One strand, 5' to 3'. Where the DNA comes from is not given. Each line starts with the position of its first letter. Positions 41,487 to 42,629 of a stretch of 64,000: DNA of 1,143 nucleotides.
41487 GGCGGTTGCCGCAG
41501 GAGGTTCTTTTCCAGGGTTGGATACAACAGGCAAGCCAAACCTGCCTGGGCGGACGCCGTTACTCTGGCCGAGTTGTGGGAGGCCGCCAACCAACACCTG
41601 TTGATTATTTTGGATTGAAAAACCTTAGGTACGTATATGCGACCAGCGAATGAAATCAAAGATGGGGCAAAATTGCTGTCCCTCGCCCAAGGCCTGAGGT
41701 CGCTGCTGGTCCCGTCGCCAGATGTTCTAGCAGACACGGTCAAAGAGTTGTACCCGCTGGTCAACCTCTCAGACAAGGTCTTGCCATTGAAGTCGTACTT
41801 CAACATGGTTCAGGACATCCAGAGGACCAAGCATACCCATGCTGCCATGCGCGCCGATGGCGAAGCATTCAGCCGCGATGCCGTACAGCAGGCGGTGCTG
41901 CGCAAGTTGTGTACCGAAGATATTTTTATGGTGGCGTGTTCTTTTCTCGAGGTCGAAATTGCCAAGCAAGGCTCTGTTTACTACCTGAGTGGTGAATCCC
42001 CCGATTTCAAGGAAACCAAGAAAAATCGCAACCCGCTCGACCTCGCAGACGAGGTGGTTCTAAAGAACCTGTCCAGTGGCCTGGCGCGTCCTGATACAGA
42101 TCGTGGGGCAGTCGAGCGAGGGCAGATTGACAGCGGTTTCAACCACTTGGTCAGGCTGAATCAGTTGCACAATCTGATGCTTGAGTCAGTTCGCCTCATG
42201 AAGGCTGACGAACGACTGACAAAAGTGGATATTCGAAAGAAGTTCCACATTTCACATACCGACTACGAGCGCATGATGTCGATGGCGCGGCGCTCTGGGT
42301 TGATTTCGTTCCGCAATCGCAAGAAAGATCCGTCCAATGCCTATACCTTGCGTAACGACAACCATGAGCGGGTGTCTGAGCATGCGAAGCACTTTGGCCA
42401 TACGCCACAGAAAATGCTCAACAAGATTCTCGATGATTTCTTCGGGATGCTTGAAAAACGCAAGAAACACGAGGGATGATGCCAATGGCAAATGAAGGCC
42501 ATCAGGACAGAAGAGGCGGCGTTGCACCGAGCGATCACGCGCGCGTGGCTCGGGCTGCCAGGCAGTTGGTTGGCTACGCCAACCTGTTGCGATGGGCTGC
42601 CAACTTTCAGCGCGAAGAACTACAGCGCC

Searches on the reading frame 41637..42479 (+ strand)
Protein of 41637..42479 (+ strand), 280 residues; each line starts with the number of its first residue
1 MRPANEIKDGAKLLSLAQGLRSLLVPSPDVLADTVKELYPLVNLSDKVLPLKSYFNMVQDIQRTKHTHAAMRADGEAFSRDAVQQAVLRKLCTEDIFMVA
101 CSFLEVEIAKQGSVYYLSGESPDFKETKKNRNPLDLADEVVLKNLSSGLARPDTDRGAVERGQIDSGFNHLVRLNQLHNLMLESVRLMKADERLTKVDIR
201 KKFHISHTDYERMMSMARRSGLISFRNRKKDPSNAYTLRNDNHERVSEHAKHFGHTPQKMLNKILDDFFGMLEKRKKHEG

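Call 5: search_protein_families(library=pfam, proteins=[window:41637-42479:+], max_evalue=0.01)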
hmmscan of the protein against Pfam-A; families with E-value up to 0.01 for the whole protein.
window:41637-42479:+ (280 aa): 0 families

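Call 36: find_homologous_proteins(query=window:41637-42479:+)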
Query window:41637-42479:+ (280 aa): 80 proteins with E <= 0.001 among 1285 candidates.
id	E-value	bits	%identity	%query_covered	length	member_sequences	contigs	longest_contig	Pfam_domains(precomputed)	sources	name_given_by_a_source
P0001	1.6e-171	587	95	100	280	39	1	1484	-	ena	-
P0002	5.2e-171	585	95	100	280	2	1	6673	-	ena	-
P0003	2.6e-167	573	94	100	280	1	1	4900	-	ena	-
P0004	8.5e-160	548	94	95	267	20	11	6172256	-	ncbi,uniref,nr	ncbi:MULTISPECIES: hypothetical protein [Pseudomonas]|uniref:hypothetical protein n=1 Tax=Pseudomona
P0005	5.4e-149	513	82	99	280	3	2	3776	-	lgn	-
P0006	1.1e-146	505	82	99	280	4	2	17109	-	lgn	-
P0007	2.5e-146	504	83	99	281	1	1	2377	-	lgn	-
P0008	2.2e-143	495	81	99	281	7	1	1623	-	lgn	-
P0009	1.1e-127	443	73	99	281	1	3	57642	-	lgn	-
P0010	4.2e-119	415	69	100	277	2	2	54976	-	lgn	-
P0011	4.0e-113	395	67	98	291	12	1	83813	-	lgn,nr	nr:hypothetical protein [Xanthomonas vasicola] MDO6960476.1 hypothetical protein [Xanthomonas vasico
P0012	6.6e-113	395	58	99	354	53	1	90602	-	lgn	-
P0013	6.3e-112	391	58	99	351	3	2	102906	-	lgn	-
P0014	4.4e-111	389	71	70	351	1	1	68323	-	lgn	-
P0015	4.5e-111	389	57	99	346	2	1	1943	-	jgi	-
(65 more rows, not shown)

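Call 39: list_cluster_members(proteins=[P0004, P0001, P0005, P0006, P0008, P0009, P0010])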
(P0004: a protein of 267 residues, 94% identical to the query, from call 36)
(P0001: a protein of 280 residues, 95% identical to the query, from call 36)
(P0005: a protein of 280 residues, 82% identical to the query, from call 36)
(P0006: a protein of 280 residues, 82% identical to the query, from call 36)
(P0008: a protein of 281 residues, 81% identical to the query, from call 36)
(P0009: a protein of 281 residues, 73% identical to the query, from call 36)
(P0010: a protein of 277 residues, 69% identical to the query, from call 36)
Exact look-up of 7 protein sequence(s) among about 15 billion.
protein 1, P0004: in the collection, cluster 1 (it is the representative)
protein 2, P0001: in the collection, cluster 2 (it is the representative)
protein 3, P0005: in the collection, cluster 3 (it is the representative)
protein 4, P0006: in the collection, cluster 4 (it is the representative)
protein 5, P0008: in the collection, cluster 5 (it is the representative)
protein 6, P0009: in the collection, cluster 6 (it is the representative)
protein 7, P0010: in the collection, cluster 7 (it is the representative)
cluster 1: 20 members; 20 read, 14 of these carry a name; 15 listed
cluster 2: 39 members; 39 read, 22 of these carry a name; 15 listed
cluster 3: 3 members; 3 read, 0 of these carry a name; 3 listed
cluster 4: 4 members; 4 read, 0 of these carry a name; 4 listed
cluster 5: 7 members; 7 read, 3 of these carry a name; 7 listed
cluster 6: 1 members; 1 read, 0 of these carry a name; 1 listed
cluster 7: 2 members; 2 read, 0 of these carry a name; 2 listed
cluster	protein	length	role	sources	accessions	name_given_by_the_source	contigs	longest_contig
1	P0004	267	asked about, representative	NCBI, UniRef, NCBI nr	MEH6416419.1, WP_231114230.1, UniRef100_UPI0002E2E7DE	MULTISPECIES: hypothetical protein [Pseudomonas] | hypothetical protein n=1 Tax=Pseudomonas TaxID=286 RepID=UPI0002E2E7DE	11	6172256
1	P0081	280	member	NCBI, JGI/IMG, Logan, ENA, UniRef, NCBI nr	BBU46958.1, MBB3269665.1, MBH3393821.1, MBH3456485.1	hypothetical protein I5Q41_17525 [Pseudomonas monteilii] | hypothetical protein | Aconitate hydratase n=2 Tax=Pseudomonas putida group TaxID=136845 RepID=A0AAE6RFC2_9PSED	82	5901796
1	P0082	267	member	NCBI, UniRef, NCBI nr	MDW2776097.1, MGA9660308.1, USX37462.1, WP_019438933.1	MAG: hypothetical protein WBQ92_01325 [Pseudomonas alloputida] | hypothetical protein n=1 Tax=Pseudomonas TaxID=286 RepID=UPI0002D88CE0 | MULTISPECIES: hypothetical protein [Pseudomonas]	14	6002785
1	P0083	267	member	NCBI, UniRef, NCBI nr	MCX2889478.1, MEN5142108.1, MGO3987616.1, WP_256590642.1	hypothetical protein ABI582_24995 [Pseudomonas sp. SAS7] | hypothetical protein n=1 Tax=Pseudomonas TaxID=286 RepID=UPI002114EEEA | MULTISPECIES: hypothetical protein [unclassified Pseudomonas]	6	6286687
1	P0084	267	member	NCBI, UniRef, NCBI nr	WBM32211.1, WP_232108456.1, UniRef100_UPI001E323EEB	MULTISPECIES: hypothetical protein [Pseudomonas] | hypothetical protein n=1 Tax=Pseudomonas TaxID=286 RepID=UPI001E323EEB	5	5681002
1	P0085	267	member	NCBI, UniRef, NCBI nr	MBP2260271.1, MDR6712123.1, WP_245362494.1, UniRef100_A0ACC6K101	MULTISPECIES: hypothetical protein [Pseudomonas] | Uncharacterized protein n=1 Tax=Pseudomonas hunanensis TaxID=1247546 ...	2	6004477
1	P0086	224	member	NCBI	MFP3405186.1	hypothetical protein SB757_11100 [Pseudomonas sp. SIMBA_065]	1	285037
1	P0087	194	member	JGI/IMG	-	hypothetical protein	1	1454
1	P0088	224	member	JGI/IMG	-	hypothetical protein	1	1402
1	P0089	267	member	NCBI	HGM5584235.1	TPA: hypothetical protein ACKP2Y_000534 [Pseudomonas putida]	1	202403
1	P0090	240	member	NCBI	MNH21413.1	hypothetical protein D3C79_812210 [compost metagenome]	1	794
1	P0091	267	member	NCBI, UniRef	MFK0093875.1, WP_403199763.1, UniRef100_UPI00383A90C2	hypothetical protein [Pseudomonas sp. NPDC090592] | hypothetical protein n=1 Tax=Pseudomonas sp. NPDC090592 TaxID=3364480 RepID=UPI00383A90C2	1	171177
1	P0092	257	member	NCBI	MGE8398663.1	MAG: hypothetical protein ACN6NZ_01880, partial [Burkholderiales bacterium]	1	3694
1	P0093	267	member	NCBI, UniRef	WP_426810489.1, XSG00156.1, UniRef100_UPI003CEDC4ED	hypothetical protein ABOC32_06605 [Pseudomonas sp. WOUb67] | hypothetical protein n=1 Tax=Pseudomonas sp. WOUb67 TaxID=3161136 RepID=UPI003CEDC4ED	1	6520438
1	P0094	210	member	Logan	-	-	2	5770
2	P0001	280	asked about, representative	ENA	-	-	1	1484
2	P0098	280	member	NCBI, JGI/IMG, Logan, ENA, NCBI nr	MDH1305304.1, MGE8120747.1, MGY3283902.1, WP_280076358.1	hypothetical protein N5C40_01995 [Pseudomonas fulva] | hypothetical protein | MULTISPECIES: hypothetical protein [Pseudomonas]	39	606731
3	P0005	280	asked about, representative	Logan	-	-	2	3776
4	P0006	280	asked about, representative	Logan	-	-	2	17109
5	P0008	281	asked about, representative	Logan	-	-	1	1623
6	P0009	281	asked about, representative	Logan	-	-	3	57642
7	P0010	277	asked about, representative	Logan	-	-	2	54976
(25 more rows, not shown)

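Call 45: search_protein_families(library=ncbifam, proteins=[window:41637-42479:+], max_evalue=0.05)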
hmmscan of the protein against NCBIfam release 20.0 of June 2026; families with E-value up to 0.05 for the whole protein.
window:41637-42479:+ (280 aa): 1 family
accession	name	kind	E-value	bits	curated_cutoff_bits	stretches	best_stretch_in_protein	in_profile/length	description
NF038251.1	AdcR_fam_Zn_TF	equivalog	0.031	14.5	175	0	185-268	41-124/143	zinc-dependent MarR family transcriptional regulator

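Call 47: search_dna_similar(query=window:41637-42479:+, collection=plasmids, mode=protein, max_rows=30)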
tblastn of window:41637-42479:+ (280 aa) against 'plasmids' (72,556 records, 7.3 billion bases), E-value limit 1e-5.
Records with a match: 10; places in all: 11; records where one place covers at least 80% of the query: 10.
Best place of each record, by identity: 80-90% 2; 60-80% 7; <60% 1.
By first word of the organism name: Xanthomonas 6; Pseudomonas 2; Aeromonas 1; Bordetella 1.
By predicted mobility (MOB-suite, as given by PLSDB): non-mobilizable 10.
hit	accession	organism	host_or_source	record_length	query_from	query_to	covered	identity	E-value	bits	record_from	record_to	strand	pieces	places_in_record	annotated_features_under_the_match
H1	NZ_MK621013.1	Pseudomonas syringae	-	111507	1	278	99%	81.3%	2e-142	449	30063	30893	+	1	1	hypothetical protein (x2)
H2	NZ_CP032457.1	Pseudomonas savastanoi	tobacco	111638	1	278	99%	81.3%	2e-142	449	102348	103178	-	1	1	hypothetical protein (x2)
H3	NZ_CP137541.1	Xanthomonas euvesicatoria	tomato,cell culture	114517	1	275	98%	66.5%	5e-113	364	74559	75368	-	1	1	hypothetical protein (x2)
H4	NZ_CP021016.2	Xanthomonas citri pv. phaseoli var. fuscans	Phaseolus vulgaris,cell culture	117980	1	275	98%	66.5%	5e-113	364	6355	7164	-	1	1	hypothetical protein (x2)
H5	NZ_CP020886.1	Xanthomonas citri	Citrus x aurantiifolia,Cell culture,leaf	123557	1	275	98%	66.5%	5e-113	364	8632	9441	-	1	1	hypothetical protein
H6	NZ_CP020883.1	Xanthomonas citri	Citrus x aurantiifolia,Cell culture,leaf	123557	1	275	98%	66.5%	5e-113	364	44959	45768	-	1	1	hypothetical protein (x2)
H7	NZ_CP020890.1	Xanthomonas citri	Citrus hystrix,Cell culture,leaf,leaf ...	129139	1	275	98%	66.5%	5e-113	364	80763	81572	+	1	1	hypothetical protein (x2)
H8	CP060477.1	Xanthomonas citri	Citrus,Cell culture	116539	1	280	100%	64.6%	1e-111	360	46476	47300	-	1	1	hypothetical protein (x3)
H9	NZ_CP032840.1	Aeromonas veronii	Homo sapiens,feces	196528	28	277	89%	69.3%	4e-69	398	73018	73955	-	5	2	hypothetical protein (x2)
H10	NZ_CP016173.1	Bordetella flabilis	Homo sapiens,sputum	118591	25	269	88%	52.6%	2e-87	291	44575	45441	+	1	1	hypothetical protein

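Call 48: get_annotated_region(hit=H2, flank=20000)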
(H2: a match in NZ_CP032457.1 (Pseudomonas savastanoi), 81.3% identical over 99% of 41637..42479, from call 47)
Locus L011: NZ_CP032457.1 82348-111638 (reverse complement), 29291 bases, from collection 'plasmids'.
description: Pseudomonas savastanoi strain CAS03 plasmid unnamed1, complete sequence
organism: Pseudomonas savastanoi (NCBI taxid 29438)
taxonomy: Bacteria; Pseudomonadota; Gammaproteobacteria; Pseudomonadales; Pseudomonadaceae; Pseudomonas; Pseudomonas savastanoi
host: -; source: tobacco; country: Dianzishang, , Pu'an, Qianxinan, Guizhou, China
typing (MOB-suite, as given by PLSDB): non-mobilizable
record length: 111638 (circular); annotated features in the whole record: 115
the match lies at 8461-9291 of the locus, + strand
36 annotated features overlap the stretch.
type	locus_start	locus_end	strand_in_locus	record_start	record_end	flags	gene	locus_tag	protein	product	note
CDS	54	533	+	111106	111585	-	-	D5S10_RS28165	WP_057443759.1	DotD/TraH family lipoprotein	-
CDS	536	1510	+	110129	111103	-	-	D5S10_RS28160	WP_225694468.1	type IV secretory system conjugative DNA transfer family protein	-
CDS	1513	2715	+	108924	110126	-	-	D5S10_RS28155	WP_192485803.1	ATPase, T2SS/T4P/T4SS family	-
CDS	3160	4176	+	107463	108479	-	-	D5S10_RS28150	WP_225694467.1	ParM/StbA family protein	GO:0030541 - plasmid partitioning [Evidence IEA]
CDS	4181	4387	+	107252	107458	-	-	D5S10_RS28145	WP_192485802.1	hypothetical protein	-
CDS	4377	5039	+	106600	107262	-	-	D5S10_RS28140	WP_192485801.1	hypothetical protein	-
CDS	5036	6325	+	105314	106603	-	-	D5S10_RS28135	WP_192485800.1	type IV secretion protein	-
CDS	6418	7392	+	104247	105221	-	-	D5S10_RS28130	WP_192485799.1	hypothetical protein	-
CDS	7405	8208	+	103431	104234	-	-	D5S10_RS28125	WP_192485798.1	hypothetical protein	-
CDS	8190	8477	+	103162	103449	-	-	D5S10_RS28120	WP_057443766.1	hypothetical protein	-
CDS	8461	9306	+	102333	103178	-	-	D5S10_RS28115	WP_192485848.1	hypothetical protein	-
CDS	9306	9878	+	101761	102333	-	-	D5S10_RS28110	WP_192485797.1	hypothetical protein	-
CDS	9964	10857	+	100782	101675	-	-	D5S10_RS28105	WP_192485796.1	hypothetical protein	-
CDS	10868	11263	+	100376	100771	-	-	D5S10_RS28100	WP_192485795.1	hypothetical protein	-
CDS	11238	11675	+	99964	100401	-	-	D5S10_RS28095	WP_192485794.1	hypothetical protein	-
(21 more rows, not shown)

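Call 66: predict_structure(alignment_id=A1)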
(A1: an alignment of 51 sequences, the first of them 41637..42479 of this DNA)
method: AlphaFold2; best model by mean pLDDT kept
length: 280 residues; sequences in the alignment: 51
mean_pLDDT: 86.1   pTM: 0.72
mean pLDDT of the five models: 86.1, 84.6, 84.2, 84.0, 83.4
residues with pLDDT >= 90: 138; 70-90: 115; 50-70: 24; < 50: 3
segments of 3 or more residues with pLDDT < 50: none
pLDDT, mean of each block of 10 residues (from residue 1): 78 87 90 93 89 96 91 71 87 96 92 84 56 87 93 90 94 93 89 87 91 86 63 70 90 90 91 85
secondary structure, 60 per line:
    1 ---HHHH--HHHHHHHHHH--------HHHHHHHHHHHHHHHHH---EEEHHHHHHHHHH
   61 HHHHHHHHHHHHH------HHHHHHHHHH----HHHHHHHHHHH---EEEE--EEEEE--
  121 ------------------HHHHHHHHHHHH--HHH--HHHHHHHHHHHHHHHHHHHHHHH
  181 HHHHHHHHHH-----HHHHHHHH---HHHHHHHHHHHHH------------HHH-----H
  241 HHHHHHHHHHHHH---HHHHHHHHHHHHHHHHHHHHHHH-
elements in order: H4-7 H10-19 H28-44 E48-50 H51-73 H80-89 H94-104 E108-111 E114-118 H139-150 H158-190 H196-203 H207-219 H240-253 H257-279

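Call 70: fold_search(model_id=the predicted structure, library=pdb)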
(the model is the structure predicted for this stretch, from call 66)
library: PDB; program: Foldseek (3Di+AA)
matches with E <= 10: 197; with E <= 0.001: 0
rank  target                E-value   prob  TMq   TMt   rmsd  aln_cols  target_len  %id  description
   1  9ph4_B                6.3e-01  0.21  0.20  0.28  19.8       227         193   15  Cryo-EM structure of COP9 signalosome in complex with CSN5i-1a (released 2025-12-03)
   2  8a0a_A                6.6e-01  0.07  0.15  0.14  15.0       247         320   11  Bacillus subtilis SPbeta prophage master regulator MrpR (released 2023-06-14)
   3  8bpz                  7.0e-01  0.08  0.15  0.14  16.0       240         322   13  Crystal structure of YopR (released 2023-11-29)
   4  8bj6_C                7.8e-01  0.08  0.16  0.15  15.6       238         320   13  Crystal structure of YopR (released 2023-11-15)
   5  8bj6_A                7.8e-01  0.07  0.15  0.14  15.8       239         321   12  Crystal structure of YopR (released 2023-11-15)
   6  5n9g_F                8.2e-01  0.06  0.12  0.11  21.0       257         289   12  TFIIIB -TBP/Brf2/DNA and SANT domain of Bdp1- (released 2017-06-14)
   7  7mtq_B                9.6e-01  0.07  0.16  0.08  21.7       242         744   13  CryoEM Structure of Full-Length mGlu2 in Inactive-State Bound to Antagonist LY341495 (released 2021-07-07)
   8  9zd6_A                1.0e+00  0.09  0.14  0.10  19.0       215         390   17  Bacterial interstrand DNA crosslink glycosylase AlkX/YcaQ bound to DNA (released 2026-01-14)
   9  3oe9_A                1.1e+00  0.04  0.12  0.09  21.2       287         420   11  Crystal structure of the chemokine CXCR4 receptor in complex with a small molecule antagonist IT1t in P1 spacegroup (released 2010-10-27)
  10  7o7f_C                1.1e+00  0.06  0.18  0.17  18.8       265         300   10  Structural basis of the activation of the CC chemokine receptor 5 by a chemokine agonist (released 2021-06-30)
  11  7tjf_C                1.2e+00  0.13  0.18  0.10  11.3       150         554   14  S. cerevisiae ORC bound to 84 bp ARS1 DNA (released 2023-01-18)
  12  3i4p                  1.5e+00  0.63  0.15  0.27  10.8        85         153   21  Crystal structure of AsnC family transcriptional regulator from Agrobacterium tumefaciens (released 2009-07-28)
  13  5nj6_A                1.6e+00  0.05  0.17  0.13  22.1       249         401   16  Crystal structure of a thermostabilised human protease-activated receptor-2 (PAR2) in ternary complex with Fab3949 and (released 2017-05-03)
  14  8c6v_A                1.6e+00  0.04  0.13  0.19  18.2       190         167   10  The RNA silencing suppressor P8 from High-Plains Wheat Mosaic Virus (released 2024-07-24)
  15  3gty_X                1.7e+00  0.05  0.10  0.09  24.4       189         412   13  Promiscuous Substrate Recognition in Folding and Assembly Activities of the Trigger Factor Chaperone (released 2009-12-22)
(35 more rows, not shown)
